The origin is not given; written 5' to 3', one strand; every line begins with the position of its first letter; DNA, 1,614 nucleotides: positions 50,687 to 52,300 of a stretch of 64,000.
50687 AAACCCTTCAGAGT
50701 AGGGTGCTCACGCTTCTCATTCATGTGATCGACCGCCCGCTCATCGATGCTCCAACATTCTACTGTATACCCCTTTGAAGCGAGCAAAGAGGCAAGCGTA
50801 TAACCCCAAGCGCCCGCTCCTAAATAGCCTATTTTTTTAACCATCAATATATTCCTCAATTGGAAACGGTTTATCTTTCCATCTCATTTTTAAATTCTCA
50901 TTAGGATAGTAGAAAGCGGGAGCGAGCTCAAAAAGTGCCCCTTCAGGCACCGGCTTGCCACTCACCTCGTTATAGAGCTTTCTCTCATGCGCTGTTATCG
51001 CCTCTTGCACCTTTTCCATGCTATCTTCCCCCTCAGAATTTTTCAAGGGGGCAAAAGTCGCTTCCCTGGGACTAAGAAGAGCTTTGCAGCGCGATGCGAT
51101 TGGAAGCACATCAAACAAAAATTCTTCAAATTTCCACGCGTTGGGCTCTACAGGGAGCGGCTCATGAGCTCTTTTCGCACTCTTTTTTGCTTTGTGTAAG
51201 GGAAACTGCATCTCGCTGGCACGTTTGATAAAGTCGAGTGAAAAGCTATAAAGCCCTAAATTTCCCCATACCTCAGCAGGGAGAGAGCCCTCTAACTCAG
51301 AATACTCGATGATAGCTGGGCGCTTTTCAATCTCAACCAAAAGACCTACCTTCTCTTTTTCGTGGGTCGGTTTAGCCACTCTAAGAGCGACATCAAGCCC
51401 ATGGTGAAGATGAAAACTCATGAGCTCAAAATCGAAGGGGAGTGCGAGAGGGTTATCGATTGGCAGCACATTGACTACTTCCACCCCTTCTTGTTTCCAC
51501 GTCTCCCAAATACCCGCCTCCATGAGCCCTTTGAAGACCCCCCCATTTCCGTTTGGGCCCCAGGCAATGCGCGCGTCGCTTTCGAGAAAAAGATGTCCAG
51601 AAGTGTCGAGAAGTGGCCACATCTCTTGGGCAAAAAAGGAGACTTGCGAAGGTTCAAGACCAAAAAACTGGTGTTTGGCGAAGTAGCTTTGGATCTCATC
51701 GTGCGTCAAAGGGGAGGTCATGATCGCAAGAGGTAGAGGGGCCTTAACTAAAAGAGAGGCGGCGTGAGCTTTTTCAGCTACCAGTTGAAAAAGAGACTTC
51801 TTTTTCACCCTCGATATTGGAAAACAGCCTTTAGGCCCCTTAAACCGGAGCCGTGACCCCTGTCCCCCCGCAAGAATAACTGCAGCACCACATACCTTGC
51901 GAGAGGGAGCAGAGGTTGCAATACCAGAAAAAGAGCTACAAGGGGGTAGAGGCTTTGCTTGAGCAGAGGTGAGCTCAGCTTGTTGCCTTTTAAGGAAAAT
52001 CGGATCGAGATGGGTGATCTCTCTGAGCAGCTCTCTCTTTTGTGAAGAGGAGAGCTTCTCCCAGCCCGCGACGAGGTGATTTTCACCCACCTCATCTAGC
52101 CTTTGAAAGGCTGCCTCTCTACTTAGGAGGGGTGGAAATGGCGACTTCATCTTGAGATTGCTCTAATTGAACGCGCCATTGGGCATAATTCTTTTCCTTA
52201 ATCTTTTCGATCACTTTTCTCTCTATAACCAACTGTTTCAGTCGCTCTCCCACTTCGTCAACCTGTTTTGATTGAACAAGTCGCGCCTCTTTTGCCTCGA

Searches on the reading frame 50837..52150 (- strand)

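Call 40: search_protein_families(library=pfam, proteins=[window:50837-52150:-], max_evalue=0.01)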
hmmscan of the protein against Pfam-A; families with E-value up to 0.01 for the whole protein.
window:50837-52150:- (437 aa): 2 families
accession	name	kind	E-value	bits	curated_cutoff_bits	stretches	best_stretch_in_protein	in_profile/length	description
PF01704.24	UDPGP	-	2.9e-28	99.1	22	1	90-286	56-250/413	UTP--glucose-1-phosphate uridylyltransferase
PF12804.13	NTP_transf_3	-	0.0034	18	27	1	90-131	1-37/160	MobA-like NTP transferase domain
